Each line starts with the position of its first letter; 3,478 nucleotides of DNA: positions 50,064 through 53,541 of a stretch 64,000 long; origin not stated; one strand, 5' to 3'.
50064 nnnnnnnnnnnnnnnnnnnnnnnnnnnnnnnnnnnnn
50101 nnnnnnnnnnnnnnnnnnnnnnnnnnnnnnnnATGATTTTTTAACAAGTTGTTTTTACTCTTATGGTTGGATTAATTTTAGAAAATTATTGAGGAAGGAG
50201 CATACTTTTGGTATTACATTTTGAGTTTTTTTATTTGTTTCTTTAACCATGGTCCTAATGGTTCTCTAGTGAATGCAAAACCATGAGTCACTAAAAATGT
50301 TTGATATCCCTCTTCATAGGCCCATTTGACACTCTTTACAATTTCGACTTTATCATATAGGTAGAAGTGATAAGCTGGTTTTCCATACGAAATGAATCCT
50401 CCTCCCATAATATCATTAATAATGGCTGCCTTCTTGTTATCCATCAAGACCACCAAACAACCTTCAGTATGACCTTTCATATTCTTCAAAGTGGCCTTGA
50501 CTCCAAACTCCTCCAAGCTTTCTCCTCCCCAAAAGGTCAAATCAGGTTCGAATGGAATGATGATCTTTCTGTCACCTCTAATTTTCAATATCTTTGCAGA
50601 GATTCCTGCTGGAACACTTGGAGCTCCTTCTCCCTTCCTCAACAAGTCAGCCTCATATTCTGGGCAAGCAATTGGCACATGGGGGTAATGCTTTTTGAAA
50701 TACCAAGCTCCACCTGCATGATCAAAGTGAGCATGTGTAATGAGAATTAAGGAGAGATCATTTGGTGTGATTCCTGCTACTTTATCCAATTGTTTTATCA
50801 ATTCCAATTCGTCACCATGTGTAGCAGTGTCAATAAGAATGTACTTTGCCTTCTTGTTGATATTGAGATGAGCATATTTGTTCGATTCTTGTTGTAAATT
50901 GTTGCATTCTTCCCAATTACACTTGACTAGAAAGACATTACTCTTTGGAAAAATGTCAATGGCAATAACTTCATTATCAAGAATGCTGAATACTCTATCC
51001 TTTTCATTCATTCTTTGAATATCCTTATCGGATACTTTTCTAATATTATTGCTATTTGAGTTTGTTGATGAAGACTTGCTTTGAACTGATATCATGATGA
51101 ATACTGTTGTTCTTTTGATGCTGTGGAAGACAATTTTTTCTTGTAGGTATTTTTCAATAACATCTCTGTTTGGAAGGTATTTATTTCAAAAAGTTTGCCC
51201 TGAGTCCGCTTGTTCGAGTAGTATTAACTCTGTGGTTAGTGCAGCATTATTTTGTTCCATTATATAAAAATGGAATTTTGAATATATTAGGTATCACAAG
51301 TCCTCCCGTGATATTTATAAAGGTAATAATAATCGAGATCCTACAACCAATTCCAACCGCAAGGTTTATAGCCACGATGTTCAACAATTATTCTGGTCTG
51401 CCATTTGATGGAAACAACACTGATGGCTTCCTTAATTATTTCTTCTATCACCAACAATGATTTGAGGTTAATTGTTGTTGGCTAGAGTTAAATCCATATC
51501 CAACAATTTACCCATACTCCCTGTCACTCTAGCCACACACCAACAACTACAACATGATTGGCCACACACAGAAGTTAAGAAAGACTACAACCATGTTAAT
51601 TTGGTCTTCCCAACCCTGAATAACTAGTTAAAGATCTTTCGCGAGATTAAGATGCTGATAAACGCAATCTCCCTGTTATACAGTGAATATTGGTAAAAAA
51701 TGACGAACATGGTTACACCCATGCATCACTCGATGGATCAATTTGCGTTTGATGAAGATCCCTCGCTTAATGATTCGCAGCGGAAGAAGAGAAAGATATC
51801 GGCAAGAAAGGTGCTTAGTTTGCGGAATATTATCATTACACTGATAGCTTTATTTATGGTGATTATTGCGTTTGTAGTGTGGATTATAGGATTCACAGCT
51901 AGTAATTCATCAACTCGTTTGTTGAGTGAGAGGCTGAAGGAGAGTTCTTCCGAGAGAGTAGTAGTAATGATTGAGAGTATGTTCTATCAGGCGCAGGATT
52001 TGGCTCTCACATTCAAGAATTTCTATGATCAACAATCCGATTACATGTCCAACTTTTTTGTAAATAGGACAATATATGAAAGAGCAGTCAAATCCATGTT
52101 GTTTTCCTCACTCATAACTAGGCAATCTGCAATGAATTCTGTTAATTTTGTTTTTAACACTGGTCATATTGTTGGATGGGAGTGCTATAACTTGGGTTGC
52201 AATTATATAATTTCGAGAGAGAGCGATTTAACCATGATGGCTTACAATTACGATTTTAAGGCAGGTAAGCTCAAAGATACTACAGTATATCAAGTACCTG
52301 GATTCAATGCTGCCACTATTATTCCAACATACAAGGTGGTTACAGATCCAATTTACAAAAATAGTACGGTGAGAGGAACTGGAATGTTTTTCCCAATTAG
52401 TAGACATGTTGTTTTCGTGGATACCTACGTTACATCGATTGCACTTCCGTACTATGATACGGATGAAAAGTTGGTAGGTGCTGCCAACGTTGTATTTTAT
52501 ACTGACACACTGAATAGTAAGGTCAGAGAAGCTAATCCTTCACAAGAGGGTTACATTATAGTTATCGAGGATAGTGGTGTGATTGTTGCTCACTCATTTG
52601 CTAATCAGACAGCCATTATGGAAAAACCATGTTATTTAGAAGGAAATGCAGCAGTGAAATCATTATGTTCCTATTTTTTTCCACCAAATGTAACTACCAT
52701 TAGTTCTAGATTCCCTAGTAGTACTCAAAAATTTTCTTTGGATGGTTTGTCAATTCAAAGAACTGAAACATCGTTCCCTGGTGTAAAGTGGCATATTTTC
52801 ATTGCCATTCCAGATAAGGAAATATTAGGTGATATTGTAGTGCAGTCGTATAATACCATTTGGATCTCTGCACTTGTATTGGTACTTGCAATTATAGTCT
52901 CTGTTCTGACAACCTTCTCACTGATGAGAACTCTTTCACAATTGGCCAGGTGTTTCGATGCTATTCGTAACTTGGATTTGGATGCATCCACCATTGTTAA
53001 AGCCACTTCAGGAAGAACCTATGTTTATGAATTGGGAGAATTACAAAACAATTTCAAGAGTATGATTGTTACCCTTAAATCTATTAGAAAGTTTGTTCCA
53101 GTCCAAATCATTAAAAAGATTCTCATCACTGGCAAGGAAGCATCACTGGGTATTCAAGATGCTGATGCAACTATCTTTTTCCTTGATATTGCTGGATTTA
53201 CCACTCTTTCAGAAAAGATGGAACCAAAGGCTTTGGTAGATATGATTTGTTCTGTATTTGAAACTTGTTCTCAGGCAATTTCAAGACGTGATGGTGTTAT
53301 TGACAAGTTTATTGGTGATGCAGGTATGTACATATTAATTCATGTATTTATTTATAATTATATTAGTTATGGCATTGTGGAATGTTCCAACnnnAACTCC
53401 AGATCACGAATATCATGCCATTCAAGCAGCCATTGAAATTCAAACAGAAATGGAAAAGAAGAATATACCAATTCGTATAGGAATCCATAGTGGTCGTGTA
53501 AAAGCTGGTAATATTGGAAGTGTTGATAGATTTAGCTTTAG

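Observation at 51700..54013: A second, receptor-type cyclase has a large extracellular sensor domain, and an ORF-splitting intron falls inside the catalytic motif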

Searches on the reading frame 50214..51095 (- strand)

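Call 11: search_protein_families(library=pfam, proteins=[window:50214-51095:-], max_evalue=0.001)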
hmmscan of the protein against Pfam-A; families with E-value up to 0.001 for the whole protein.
window:50214-51095:- (293 aa): 2 families
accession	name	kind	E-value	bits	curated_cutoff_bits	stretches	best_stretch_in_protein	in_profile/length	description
PF00753.33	Lactamase_B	-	1.8e-21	77.4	22.7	1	82-235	14-156/196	Metallo-beta-lactamase superfamily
PF12706.13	Lactamase_B_2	-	2.6e-05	24.4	27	1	86-159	3-77/200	Beta-lactamase superfamily domain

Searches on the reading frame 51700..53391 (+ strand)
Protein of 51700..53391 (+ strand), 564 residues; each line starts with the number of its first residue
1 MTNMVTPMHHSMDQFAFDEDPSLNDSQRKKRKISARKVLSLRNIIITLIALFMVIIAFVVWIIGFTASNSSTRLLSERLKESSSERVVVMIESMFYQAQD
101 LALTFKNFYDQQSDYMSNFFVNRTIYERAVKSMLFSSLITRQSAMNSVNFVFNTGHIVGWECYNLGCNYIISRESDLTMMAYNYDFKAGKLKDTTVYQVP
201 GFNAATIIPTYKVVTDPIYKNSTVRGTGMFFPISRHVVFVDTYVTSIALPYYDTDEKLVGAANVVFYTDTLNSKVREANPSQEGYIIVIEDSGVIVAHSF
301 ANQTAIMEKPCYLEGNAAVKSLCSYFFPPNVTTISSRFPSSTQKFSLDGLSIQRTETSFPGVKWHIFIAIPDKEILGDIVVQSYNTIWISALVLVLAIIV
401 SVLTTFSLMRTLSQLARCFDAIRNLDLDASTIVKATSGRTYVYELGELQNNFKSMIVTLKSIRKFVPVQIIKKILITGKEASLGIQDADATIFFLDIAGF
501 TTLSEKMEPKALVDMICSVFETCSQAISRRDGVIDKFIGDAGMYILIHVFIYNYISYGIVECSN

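Call 86: list_cluster_members(proteins=[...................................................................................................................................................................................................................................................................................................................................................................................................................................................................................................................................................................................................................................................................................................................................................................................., window:51700-53391:+, window:53342-54010:+, window:50214-51092:-, window:54283-54831:+, window:27818-33064:-, P0047])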
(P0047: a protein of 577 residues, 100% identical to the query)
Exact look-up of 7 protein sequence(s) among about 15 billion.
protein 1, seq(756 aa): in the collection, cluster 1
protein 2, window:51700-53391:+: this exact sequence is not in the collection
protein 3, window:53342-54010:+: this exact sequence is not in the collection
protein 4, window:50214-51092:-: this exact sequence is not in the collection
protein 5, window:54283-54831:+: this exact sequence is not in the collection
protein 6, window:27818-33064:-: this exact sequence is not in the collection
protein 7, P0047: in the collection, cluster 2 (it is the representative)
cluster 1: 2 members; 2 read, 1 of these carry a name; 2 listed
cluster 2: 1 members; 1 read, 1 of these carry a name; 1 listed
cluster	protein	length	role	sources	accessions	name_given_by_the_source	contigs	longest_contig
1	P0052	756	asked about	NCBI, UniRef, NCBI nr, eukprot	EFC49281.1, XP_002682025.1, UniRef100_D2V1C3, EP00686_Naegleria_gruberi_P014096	predicted protein [Naegleria gruberi] | Predicted protein n=1 Tax=Naegleria gruberi TaxID=5762 RepID=D2V1C3_NAEGR | uncharacterized protein NAEGRDRAFT_62835 [Naegleria gruberi]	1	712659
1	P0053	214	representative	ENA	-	-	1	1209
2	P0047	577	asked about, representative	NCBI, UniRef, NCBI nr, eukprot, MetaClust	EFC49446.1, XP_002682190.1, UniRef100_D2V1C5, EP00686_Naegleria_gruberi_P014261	hypothetical protein NAEGRDRAFT_78228 [Naegleria gruberi] | Uncharacterized protein n=1 Tax=Naegleria gruberi TaxID=5762 RepID=D2V1C5_NAEGR | uncharacterized protein NAEGRDRAFT_78228 [Naegleria gruberi]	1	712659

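Call 94: find_encoding_contigs(protein=P0053, flank=3000, max_places=3)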
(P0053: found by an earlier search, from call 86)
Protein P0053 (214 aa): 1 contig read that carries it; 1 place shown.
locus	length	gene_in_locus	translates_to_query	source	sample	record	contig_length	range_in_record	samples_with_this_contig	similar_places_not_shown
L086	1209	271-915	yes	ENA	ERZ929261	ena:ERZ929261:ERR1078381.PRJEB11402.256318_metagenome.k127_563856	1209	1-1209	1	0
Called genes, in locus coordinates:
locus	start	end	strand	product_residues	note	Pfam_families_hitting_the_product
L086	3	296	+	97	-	?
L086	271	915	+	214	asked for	PF00211:Guanylate_cyc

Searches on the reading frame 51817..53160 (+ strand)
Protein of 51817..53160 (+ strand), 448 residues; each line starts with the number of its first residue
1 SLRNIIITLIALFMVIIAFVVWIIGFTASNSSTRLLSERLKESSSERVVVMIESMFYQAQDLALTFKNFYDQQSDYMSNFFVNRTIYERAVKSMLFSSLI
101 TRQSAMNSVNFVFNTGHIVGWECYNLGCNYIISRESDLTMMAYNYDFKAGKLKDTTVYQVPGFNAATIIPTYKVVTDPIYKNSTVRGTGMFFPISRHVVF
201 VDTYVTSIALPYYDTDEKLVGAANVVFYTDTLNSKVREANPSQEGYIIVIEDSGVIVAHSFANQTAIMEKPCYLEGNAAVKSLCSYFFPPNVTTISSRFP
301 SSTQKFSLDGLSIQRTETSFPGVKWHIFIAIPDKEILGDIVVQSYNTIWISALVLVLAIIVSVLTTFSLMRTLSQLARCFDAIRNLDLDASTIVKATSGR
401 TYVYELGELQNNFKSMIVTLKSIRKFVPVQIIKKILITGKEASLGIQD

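Call 40: predict_structure(alignment_id=A2)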
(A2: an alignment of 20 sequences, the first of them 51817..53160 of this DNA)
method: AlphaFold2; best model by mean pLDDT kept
length: 448 residues; sequences in the alignment: 20
mean_pLDDT: 84.0   pTM: 0.69
mean pLDDT of the five models: 84.0, 83.6, 82.1, 81.9, 81.1
residues with pLDDT >= 90: 145; 70-90: 272; 50-70: 23; < 50: 8
segments of 3 or more residues with pLDDT < 50: 441-448
pLDDT, mean of each block of 10 residues (from residue 1): 72 83 82 84 89 91 90 78 87 93 92 94 90 93 93 91 91 79 73 90 91 88 93 92 90 92 78 82 86 83 87 91 91 82 79 82 80 78 76 76 74 82 76 67 42
secondary structure, 60 per line:
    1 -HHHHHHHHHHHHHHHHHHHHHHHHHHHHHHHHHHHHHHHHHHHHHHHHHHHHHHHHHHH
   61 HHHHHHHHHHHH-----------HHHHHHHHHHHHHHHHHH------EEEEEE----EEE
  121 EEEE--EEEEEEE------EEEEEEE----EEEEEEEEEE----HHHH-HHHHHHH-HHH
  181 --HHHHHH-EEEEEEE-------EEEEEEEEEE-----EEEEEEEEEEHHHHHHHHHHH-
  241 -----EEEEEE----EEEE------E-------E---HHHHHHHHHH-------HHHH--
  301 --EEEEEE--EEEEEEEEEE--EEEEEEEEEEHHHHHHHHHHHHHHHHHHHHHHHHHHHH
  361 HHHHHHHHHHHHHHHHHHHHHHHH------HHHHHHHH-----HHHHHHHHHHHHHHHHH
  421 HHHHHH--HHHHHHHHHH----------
elements in order: H2-72 H84-101 E108-113 E118-124 E127-133 E140-146 E151-160 H165-168 H170-176 H183-188 E190-196 E204-213 E219-228 H229-239 E246-251 E256-259 H278-287 H295-298 E303-308 E311-320 E323-332 H333-384 H391-398 H404-426 H429-438

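Call 42: fold_search(model_id=the predicted structure, library=pdb)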
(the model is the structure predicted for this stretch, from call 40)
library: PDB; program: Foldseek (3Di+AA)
matches with E <= 10: 1629; with E <= 0.001: 73
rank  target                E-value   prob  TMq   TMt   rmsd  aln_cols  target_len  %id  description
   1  9a69_B                1.6e-10  1.00  0.43  0.32   8.8       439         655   14  Integrative model of MCPB-MCPC by crosslinking MS and deep learning (released 2024-09-18)
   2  9heh                  2.7e-10  1.00  0.34  0.48   8.7       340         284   16  Structure of the ligand binding domain of the chemoreceptor MkcA (DSOMK10_RS0100305) of Dickeya solani MK10 in complex w (released 2025-08-06)
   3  7prq_A                1.2e-08  1.00  0.37  0.49   8.5       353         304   12  Structure of the ligand binding domain of the PctD (PA4633) chemoreceptor of Pseudomonas aeruginosa PAO1 in complex wi (released 2022-05-11)
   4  6d8v                  1.2e-08  1.00  0.39  0.60   7.7       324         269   14  Methyl-accepting Chemotaxis protein X (released 2019-04-17)
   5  3lid_B                1.6e-08  1.00  0.38  0.56   6.7       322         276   11  Crystal Structure of the extracellular domain of the putative histidine kinase vpHK1S-Z8 (released 2010-05-05)
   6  7psg_B                1.9e-08  1.00  0.36  0.53   7.2       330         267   13  Structure of the ligand binding domain of the PacA (ECA2226) chemoreceptor of Pectobacterium atrosepticum SCRI1043 in  (released 2022-05-11)
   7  3lid_A                2.2e-08  1.00  0.37  0.54   7.0       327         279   10  Crystal Structure of the extracellular domain of the putative histidine kinase vpHK1S-Z8 (released 2010-05-05)
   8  9a65_B                2.8e-08  1.00  0.37  0.27  11.6       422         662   14  Integrative model of YVAQ-MCPB by crosslinking MS and deep learning (released 2024-09-18)
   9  3lie_B                2.9e-08  1.00  0.37  0.57   7.0       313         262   12  Crystal Structure of the extracellular domain of the putative histidine kinase vpHK1S-Z8 (released 2010-05-05)
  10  6iop_A                5.8e-08  1.00  0.34  0.54   7.3       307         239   16  The ligand binding domain of Mlp24 (released 2019-03-20)
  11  7prq_B                7.2e-08  1.00  0.39  0.52   7.4       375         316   10  Structure of the ligand binding domain of the PctD (PA4633) chemoreceptor of Pseudomonas aeruginosa PAO1 in complex wi (released 2022-05-11)
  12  3lie_A                8.5e-08  1.00  0.37  0.56   7.0       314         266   11  Crystal Structure of the extracellular domain of the putative histidine kinase vpHK1S-Z8 (released 2010-05-05)
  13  2p7j_A                8.5e-08  1.00  0.35  0.53   7.0       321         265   11  Crystal structure of the domain of putative sensory box/GGDEF family protein from Vibrio parahaemolyticus (released 2007-05-01)
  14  2p7j_B                1.2e-07  1.00  0.38  0.56   6.8       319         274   11  Crystal structure of the domain of putative sensory box/GGDEF family protein from Vibrio parahaemolyticus (released 2007-05-01)
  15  5ere                  1.8e-07  1.00  0.36  0.31   5.7       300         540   10  Extracellular ligand binding receptor from Desulfohalobium retbaense DSM5692 (released 2016-08-10)
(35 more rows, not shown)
